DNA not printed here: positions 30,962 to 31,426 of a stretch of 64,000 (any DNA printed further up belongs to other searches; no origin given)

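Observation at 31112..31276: Unannotated 54-aa two-TM ORF with a near-consensus SD directly upstream of the proteorhodopsin gene (opposite strand)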

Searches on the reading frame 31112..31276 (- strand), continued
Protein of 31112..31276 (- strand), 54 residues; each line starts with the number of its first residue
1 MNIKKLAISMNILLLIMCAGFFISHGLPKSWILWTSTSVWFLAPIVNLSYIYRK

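Call 42: find_encoding_contigs(protein=P0104, flank=5000, max_places=3)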
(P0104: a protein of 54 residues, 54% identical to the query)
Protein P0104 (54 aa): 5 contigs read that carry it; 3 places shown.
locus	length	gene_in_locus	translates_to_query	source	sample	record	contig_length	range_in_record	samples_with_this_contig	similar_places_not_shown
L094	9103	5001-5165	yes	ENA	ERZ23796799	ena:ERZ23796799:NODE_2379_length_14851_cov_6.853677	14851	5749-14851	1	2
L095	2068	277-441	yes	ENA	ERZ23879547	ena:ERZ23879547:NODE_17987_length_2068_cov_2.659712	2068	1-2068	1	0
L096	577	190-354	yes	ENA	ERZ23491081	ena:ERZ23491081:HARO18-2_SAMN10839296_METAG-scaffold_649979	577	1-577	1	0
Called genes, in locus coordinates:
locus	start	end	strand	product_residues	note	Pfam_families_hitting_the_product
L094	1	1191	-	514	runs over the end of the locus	-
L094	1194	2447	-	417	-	-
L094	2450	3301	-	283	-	-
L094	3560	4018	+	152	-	-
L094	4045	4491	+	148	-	-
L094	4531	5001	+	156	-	-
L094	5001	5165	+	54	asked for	-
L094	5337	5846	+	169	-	-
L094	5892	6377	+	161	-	-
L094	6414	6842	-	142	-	-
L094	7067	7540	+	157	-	PF04248:NTP_transf_9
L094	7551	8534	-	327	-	PF01593:Amino_oxidase (faint), PF13450:NAD_binding_8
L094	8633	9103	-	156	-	?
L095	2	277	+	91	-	?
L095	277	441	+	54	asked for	-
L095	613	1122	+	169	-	-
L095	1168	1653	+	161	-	-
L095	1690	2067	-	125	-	?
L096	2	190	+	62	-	?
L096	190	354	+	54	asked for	-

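Call 45: find_related_loci(query=A4, collection=viral_contigs, flank=5000)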
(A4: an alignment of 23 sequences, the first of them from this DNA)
Query A4 (54 aa) in viral_contigs; peptide patterns used: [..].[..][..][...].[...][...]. (x = any residue, [..] = any of these).
29 stretches matched a pattern, but none encodes a relative of the query by tblastn (E <= 1e-3).

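Call 53: predict_structure(alignment_id=A5)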
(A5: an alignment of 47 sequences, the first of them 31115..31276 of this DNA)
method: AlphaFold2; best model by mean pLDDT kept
length: 54 residues; sequences in the alignment: 47
mean_pLDDT: 89.1   pTM: 0.62
mean pLDDT of the five models: 89.1, 88.5, 87.3, 84.9, 84.8
residues with pLDDT >= 90: 25; 70-90: 28; 50-70: 1; < 50: 0
segments of 3 or more residues with pLDDT < 50: none
pLDDT, mean of each block of 10 residues (from residue 1): 88 93 87 88 92 85
secondary structure, 60 per line:
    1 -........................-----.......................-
elements in order: H2-25 H31-53

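Call 55: list_cluster_members(proteins=[P0148, P0058, P0103, P0111, P0114, P0002, P0001])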
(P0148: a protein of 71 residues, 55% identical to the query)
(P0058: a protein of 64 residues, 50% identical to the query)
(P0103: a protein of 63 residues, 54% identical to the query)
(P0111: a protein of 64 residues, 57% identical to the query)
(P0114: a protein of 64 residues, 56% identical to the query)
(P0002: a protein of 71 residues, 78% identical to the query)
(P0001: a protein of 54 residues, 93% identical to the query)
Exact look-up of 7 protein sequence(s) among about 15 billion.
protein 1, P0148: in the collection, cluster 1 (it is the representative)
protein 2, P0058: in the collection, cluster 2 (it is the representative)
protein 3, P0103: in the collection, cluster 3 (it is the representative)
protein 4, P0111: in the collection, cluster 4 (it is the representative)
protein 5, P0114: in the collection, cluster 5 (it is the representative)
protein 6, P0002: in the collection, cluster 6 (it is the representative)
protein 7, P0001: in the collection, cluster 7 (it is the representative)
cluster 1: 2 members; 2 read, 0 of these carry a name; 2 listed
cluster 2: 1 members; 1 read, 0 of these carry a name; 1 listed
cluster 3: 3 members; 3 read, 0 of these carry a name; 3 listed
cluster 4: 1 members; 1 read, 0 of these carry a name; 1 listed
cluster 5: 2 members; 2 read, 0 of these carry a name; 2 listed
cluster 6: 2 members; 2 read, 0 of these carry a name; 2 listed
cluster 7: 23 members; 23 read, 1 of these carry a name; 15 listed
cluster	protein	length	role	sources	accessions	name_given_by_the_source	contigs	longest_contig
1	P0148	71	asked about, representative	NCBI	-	-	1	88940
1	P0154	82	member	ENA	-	-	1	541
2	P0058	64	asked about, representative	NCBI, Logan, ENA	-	-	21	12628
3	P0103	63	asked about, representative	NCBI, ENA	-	-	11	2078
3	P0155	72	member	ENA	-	-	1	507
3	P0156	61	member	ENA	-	-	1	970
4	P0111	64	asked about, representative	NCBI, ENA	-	-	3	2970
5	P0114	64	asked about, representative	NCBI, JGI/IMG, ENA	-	-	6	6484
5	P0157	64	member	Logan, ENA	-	-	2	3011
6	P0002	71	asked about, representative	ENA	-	-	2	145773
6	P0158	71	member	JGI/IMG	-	-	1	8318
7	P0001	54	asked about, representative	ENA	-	-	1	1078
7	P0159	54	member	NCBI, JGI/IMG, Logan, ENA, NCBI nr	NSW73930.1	hypothetical protein CL660_003965 [bacterium] | hypothetical protein [bacterium]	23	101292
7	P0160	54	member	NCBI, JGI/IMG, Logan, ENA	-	-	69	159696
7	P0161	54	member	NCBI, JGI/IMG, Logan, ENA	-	-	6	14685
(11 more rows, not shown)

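Call 56: fold_search(model_id=the predicted structure, library=pdb)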
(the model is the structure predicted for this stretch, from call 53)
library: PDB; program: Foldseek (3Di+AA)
matches with E <= 10: 35; with E <= 0.001: 0
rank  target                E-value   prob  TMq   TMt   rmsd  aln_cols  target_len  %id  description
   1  5u0p_H                2.5e+00  0.66  0.71  0.24   2.4        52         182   19  Cryo-EM structure of the transcriptional Mediator (released 2017-03-08)
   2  9fqr_F1               3.3e+00  0.51  0.75  0.70   3.4        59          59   12  96-nm repeat of axonemal doublet microtubules from bovine sperm (released 2025-03-26)
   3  7p3r_A                4.8e+00  0.14  0.48  0.11   5.2        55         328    9  Helical structure of the toxin MakA from Vibrio cholera (released 2022-02-23)
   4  7y6c_A                5.1e+00  0.38  0.70  0.55   2.2        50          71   10  Crystal structure of the EscE/EsaG/EsaH complex (released 2022-07-20)
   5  3lsq_A                5.1e+00  0.11  0.46  0.08   5.8        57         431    9  Trypanosoma brucei seryl-tRNA synthetase (released 2010-03-02)
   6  6jyi_B                5.5e+00  0.51  0.80  0.28   1.6        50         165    8  Crystal structure of the PadR-like transcriptional regulator BC1756 from Bacillus cereus (released 2019-06-26)
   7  7y6b_D                5.5e+00  0.41  0.72  0.56   1.8        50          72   10  Crystal structure of the EscE/EsaH complex (released 2022-07-20)
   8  5ffe_A                5.5e+00  0.38  0.70  0.32   2.1        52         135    4  CopM in the Ag-bound form (by soaking) (released 2016-09-07)
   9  7sat_E                5.5e+00  0.11  0.45  0.32   5.3        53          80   15  Structure of PorLM, the proton-powered motor that drives Type IX protein secretion (released 2022-03-23)
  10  4v1o_U                5.9e+00  0.41  0.76  0.29   1.9        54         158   17  Architecture of the RNA polymerase II-Mediator core transcription initiation complex (released 2015-02-04)
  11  1yke_A                5.9e+00  0.30  0.68  0.41   3.3        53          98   11  Structure of the mediator MED7/MED21 subcomplex (released 2005-02-22)
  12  9llf_M                6.3e+00  0.14  0.51  0.45   3.1        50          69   22  Cryo-EM structure of D1R-Gs in complex with de novo designed GEM targeting TM3/4/5 (released 2026-03-04)
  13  8glv_Eb               6.7e+00  0.41  0.81  0.04   1.7        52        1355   12  96-nm repeat unit of doublet microtubules from Chlamydomonas reinhardtii flagella (released 2023-05-31)
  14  8age_H                6.7e+00  0.28  0.65  0.28   4.4        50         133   10  Structure of yeast oligosaccharylransferase complex with acceptor peptide bound (released 2022-12-07)
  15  7y6b_A                7.1e+00  0.35  0.73  0.57   1.7        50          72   10  Crystal structure of the EscE/EsaH complex (released 2022-07-20)
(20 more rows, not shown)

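Call 58: find_encoding_contigs(protein=window:31112-31276:-, flank=3000, max_places=10)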
Protein window:31112-31276:- (54 aa): 23 contigs read that carry it; 10 places shown.
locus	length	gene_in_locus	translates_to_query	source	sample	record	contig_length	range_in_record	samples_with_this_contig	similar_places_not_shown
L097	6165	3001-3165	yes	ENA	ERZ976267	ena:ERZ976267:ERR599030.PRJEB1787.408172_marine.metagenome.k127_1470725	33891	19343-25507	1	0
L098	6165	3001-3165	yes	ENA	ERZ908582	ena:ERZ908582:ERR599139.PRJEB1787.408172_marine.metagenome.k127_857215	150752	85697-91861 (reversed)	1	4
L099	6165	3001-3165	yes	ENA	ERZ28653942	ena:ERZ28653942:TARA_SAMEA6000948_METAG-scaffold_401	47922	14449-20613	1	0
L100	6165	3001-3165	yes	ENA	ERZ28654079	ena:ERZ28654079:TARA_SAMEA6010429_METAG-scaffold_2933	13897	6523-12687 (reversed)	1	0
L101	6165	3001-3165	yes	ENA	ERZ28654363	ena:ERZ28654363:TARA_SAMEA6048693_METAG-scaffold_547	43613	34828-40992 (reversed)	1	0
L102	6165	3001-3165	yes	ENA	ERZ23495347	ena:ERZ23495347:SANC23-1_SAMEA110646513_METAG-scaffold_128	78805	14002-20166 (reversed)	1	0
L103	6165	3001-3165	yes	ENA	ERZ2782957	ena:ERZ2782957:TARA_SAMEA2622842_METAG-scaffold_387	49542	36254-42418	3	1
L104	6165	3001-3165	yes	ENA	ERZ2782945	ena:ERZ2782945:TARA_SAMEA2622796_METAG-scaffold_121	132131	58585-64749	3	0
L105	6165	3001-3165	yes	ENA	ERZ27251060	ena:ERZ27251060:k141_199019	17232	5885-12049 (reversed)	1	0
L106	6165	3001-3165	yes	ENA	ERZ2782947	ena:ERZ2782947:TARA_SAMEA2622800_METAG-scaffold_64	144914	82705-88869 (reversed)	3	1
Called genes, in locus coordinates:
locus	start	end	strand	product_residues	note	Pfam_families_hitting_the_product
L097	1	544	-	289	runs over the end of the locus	PF00494:SQS_PSY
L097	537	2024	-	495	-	PF00070:Pyr_redox (faint), PF01593:Amino_oxidase, PF03486:HI0933_like (faint), PF07992:Pyr_redox_2 (faint), PF13450:NAD_binding_8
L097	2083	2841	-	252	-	PF01036:Bac_rhodopsin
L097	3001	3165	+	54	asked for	-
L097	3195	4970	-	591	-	PF13522:GATase_6, PF13537:GATase_7, PF01380:SIS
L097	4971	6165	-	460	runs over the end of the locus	PF00483:NTP_transferase, PF01128:IspD (weak), PF12804:NTP_transf_3, PF25084:LbH_EIF2B (faint), PF25087:GMPPB_C, PF00132:Hexapep (weak), PF25087:GMPPB_C (weak), PF00132:Hexapep (weak)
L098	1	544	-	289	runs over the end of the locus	PF00494:SQS_PSY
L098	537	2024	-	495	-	PF00070:Pyr_redox (faint), PF01593:Amino_oxidase, PF03486:HI0933_like (faint), PF07992:Pyr_redox_2 (faint), PF13450:NAD_binding_8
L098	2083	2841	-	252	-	PF01036:Bac_rhodopsin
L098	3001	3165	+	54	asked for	-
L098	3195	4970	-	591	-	PF13522:GATase_6, PF13537:GATase_7, PF01380:SIS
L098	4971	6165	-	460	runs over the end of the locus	PF00483:NTP_transferase, PF01128:IspD (weak), PF12804:NTP_transf_3, PF25084:LbH_EIF2B (weak), PF25087:GMPPB_C, PF00132:Hexapep (weak), PF25087:GMPPB_C (weak), PF00132:Hexapep (weak)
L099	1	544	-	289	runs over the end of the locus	PF00494:SQS_PSY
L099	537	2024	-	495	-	PF00070:Pyr_redox (faint), PF01593:Amino_oxidase, PF03486:HI0933_like (faint), PF07992:Pyr_redox_2 (faint), PF12831:FAD_oxidored (faint), PF13450:NAD_binding_8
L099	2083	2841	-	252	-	PF01036:Bac_rhodopsin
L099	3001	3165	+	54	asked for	-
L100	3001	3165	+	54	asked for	-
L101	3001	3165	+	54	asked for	-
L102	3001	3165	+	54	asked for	-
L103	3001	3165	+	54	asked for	-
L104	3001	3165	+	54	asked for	-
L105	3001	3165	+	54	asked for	-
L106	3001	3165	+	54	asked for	-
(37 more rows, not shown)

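Call 67: find_encoding_contigs(protein=P0141, flank=6000, max_places=3)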
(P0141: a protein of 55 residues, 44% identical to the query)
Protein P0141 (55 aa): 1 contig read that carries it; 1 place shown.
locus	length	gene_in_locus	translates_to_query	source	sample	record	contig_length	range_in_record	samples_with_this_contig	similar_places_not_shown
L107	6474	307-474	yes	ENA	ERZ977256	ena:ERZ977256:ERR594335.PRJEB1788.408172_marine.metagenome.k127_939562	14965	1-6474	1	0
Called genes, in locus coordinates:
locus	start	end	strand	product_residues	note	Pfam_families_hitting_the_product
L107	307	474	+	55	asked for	-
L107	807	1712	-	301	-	PF12911:OppC_N (weak), PF00528:BPD_transp_1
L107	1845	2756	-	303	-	PF12911:OppC_N (weak), PF00528:BPD_transp_1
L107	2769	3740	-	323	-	PF19300:BPD_transp_1_N (weak), PF00528:BPD_transp_1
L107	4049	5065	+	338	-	PF13406:SLT_2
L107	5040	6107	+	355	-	PF03330:DPBB_1, PF05036:SPOR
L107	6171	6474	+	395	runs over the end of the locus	PF00768:Peptidase_S11, PF13354:Beta-lactamase2, PF07943:PBP5_C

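Call 68: find_encoding_contigs(protein=P0078, flank=6000, max_places=3)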
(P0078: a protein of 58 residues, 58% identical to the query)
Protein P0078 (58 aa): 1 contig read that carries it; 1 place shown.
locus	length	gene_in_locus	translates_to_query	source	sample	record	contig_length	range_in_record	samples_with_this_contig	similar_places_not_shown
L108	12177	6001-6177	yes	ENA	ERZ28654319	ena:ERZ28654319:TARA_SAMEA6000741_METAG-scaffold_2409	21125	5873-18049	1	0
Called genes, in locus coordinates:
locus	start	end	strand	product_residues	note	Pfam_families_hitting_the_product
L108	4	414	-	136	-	PF07681:DoxX (faint)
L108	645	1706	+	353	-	PF00211:Guanylate_cyc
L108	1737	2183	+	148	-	PF04828:GFA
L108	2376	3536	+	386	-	PF01266:DAO, PF07992:Pyr_redox_2 (faint), PF13450:NAD_binding_8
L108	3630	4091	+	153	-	-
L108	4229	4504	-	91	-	-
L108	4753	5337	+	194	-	-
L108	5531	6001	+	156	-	-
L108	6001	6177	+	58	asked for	-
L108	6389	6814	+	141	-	PF00127:Copper-bind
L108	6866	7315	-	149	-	-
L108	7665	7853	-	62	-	PF20104:DUF6494 (weak)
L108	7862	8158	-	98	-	-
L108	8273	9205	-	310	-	PF00248:Aldo_ket_red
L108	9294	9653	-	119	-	-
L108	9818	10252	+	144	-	-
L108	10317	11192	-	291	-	PF10778:DehI (faint)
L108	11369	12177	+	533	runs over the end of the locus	PF01381:HTH_3, PF12844:HTH_19 (weak), PF17408:MCD_N, PF05292:MCD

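Call 76: search_protein_families(library=pfam, proteins=[L002:289-663:-, L088:4573-5010:+, L094:4531-5001:+, L087:2708-3241:+], max_evalue=0.01)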
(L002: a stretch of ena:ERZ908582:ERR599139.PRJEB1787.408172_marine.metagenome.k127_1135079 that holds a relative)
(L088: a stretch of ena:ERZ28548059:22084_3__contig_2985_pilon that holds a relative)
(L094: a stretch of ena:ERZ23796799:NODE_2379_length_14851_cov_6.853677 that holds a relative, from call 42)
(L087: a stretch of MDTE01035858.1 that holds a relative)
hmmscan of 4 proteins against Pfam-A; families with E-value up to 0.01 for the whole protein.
L002:289-663:- (124 aa): 1 family
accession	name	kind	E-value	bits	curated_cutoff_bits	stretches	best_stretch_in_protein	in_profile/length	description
PF02945.21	Endonuclease_7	-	6.1e-07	29.7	23.6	1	17-92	7-67/82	Recombination endonuclease VII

L088:4573-5010:+ (145 aa): 0 families

L094:4531-5001:+ (156 aa): 0 families

L087:2708-3241:+ (177 aa): 0 families
